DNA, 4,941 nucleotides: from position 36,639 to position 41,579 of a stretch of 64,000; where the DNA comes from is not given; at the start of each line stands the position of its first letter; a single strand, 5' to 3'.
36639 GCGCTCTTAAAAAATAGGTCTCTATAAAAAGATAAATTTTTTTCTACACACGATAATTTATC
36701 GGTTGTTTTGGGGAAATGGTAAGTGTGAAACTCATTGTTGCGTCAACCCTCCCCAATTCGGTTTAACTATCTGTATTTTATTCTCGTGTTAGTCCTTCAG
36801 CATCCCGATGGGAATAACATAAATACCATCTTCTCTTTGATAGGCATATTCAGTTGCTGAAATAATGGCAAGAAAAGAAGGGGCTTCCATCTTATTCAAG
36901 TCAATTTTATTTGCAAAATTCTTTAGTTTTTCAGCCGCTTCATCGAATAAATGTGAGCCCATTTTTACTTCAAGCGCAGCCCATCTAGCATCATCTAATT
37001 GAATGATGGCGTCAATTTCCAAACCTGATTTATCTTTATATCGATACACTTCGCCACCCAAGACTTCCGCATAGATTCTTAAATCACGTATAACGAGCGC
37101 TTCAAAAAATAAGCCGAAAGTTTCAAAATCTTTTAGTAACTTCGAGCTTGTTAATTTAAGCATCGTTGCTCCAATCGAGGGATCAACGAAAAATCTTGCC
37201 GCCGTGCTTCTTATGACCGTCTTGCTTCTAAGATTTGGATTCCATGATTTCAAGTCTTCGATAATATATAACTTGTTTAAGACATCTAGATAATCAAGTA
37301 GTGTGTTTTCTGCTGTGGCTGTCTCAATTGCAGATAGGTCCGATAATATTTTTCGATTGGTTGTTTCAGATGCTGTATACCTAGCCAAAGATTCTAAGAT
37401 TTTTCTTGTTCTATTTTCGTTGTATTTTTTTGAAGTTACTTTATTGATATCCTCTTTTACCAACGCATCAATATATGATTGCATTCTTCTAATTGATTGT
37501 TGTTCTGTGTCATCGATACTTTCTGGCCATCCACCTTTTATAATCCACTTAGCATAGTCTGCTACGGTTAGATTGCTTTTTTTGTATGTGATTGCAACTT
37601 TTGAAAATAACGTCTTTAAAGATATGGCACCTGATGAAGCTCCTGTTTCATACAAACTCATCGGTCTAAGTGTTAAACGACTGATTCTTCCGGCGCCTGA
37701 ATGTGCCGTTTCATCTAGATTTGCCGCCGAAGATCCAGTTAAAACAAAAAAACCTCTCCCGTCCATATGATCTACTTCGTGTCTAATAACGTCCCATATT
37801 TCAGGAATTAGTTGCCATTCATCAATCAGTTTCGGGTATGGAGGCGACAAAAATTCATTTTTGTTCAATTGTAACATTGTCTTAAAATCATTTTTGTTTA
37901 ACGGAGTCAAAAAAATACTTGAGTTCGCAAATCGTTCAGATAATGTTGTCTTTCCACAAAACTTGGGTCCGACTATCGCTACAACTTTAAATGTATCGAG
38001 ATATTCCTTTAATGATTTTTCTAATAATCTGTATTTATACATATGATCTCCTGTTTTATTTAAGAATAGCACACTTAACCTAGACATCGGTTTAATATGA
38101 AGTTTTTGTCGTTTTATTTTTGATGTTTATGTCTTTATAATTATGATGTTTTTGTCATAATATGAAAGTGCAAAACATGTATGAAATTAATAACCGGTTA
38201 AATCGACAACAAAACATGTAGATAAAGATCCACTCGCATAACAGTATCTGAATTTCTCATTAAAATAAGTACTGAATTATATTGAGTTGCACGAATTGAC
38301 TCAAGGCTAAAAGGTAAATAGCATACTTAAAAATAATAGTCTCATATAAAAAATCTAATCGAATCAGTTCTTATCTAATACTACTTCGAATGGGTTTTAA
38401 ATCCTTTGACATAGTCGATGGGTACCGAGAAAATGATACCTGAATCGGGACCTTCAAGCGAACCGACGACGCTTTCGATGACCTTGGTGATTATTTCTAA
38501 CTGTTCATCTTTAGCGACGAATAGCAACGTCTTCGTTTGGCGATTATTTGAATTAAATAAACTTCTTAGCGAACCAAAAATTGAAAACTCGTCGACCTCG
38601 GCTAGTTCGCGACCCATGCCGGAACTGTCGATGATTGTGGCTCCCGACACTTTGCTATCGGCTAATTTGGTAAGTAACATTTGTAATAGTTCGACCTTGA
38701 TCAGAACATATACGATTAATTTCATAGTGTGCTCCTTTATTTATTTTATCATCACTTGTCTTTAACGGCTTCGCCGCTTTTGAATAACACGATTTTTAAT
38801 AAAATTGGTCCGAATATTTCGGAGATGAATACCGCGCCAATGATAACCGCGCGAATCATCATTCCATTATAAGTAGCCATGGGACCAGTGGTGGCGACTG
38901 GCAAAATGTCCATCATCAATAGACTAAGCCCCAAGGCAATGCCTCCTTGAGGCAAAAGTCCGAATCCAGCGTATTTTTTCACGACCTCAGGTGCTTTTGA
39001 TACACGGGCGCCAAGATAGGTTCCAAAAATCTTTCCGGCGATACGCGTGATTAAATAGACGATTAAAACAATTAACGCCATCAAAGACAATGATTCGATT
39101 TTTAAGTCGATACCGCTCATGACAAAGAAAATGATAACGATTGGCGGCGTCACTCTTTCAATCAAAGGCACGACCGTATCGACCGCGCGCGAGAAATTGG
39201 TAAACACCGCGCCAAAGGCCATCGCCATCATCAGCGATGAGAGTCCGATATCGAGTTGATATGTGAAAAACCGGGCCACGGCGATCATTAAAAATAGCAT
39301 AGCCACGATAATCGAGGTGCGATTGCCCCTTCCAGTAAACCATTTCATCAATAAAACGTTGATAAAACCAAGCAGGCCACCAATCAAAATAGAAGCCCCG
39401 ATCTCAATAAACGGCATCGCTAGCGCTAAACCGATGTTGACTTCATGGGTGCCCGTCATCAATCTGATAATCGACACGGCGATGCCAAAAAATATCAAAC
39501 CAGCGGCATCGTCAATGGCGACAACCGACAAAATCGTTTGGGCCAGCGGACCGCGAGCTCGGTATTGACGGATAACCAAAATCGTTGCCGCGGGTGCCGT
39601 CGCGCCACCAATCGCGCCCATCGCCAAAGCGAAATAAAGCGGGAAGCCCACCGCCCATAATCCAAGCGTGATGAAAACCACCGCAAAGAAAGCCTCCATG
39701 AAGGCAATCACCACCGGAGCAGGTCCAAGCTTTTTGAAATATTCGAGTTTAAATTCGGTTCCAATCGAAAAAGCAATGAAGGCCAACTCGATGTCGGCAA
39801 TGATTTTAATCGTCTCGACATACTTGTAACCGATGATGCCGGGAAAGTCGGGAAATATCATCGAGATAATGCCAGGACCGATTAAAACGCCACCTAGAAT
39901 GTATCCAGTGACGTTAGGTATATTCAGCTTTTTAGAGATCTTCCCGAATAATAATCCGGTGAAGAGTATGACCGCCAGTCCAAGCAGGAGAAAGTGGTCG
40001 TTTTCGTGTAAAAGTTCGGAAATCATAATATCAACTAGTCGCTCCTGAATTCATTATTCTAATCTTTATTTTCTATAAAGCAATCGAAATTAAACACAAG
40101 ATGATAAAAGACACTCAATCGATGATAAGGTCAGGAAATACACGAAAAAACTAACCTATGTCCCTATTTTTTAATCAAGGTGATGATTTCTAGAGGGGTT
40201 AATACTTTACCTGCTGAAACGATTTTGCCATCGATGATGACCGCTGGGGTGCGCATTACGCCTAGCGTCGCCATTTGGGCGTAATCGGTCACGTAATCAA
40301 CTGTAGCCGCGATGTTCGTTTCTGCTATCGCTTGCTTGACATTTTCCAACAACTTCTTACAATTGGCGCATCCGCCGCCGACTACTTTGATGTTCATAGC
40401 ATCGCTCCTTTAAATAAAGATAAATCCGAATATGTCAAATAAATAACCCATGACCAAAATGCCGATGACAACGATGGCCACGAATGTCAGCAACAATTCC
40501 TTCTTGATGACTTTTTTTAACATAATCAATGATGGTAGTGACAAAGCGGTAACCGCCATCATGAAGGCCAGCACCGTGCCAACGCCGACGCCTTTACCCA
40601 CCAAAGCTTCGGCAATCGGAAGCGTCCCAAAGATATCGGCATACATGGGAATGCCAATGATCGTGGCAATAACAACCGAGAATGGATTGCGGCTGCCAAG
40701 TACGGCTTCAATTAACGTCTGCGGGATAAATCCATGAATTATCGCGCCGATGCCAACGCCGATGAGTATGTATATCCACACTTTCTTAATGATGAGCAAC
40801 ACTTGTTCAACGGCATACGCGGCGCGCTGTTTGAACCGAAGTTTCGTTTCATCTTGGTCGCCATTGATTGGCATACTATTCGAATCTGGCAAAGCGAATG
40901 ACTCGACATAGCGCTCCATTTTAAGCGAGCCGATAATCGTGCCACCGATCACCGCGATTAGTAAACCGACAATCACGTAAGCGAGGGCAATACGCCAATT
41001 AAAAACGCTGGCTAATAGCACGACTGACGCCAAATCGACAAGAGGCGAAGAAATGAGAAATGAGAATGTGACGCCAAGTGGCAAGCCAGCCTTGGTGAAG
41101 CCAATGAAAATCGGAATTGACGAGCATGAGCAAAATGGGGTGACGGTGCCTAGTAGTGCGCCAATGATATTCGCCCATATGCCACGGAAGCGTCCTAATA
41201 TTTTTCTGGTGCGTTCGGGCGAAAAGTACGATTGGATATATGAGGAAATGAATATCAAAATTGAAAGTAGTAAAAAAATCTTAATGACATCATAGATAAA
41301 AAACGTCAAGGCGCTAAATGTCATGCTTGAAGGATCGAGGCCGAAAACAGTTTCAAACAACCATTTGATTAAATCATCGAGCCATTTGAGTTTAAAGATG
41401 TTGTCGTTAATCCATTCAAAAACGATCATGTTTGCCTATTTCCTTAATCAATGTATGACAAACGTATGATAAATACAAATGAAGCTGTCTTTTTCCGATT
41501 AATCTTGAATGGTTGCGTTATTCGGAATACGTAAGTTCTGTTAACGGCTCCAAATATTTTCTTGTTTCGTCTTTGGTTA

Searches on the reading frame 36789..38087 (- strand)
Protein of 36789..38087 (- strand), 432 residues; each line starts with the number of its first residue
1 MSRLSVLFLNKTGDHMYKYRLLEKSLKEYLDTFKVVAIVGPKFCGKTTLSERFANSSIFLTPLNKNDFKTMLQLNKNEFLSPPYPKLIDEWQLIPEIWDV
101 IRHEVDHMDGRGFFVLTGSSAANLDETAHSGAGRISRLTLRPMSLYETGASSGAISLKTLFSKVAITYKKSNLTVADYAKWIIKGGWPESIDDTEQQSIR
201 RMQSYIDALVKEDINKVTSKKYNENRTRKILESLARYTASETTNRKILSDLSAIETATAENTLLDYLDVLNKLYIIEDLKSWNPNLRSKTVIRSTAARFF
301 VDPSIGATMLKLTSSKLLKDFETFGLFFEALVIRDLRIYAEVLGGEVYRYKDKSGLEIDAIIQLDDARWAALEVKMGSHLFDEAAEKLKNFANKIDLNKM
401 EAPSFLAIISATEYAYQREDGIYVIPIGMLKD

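Call 16: search_protein_families(library=pfam, proteins=[window:36789-38087:-], max_evalue=0.001)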
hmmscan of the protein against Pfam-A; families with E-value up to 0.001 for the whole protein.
window:36789-38087:- (432 aa): 2 families
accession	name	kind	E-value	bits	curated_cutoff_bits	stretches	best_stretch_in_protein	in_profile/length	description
PF13635.12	DUF4143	-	9.2e-29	100.7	28.1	1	212-376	2-159/160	Domain of unknown function (DUF4143)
PF13173.12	AAA_14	-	2.8e-17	63.4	27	1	33-147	2-127/129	AAA domain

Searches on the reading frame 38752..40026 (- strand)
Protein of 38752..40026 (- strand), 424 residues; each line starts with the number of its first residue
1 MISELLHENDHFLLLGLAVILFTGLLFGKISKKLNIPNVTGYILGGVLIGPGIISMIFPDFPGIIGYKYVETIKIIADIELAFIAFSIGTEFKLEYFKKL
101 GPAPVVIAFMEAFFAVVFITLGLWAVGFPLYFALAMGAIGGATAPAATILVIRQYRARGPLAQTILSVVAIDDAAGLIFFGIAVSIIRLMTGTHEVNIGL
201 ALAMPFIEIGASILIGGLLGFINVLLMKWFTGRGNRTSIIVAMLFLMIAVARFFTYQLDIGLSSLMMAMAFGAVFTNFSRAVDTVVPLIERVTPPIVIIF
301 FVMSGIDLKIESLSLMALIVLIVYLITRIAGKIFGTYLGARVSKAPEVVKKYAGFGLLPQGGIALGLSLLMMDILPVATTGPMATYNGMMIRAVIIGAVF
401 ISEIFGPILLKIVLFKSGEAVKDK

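Call 16: search_protein_families(library=pfam, proteins=[window:38752-40026:-], max_evalue=0.001)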
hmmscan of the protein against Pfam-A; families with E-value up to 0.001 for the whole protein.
window:38752-40026:- (424 aa): 1 family
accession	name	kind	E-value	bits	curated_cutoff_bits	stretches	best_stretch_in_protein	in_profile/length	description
PF00999.27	Na_H_Exchanger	-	4.3e-33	115.1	26.2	1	24-416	7-375/375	Sodium/hydrogen exchanger, transmembrane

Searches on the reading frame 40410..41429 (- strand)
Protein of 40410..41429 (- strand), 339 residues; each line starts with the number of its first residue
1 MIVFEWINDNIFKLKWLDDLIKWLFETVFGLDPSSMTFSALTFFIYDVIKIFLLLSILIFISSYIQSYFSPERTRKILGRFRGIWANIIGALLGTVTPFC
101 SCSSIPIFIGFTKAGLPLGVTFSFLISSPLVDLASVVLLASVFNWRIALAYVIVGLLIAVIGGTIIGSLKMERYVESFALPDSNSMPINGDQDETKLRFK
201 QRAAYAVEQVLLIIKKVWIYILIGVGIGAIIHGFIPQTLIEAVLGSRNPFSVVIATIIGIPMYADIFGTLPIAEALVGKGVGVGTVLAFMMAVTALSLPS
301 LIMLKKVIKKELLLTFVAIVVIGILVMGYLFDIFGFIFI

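Call 16: search_protein_families(library=pfam, proteins=[window:40410-41429:-], max_evalue=0.001)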
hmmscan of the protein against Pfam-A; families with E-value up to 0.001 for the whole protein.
window:40410-41429:- (339 aa): 1 family
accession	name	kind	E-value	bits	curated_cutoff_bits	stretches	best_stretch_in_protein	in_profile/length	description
PF03773.19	ArsP_1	-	1.9e-68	231.2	32.3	1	39-332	4-293/294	Predicted permease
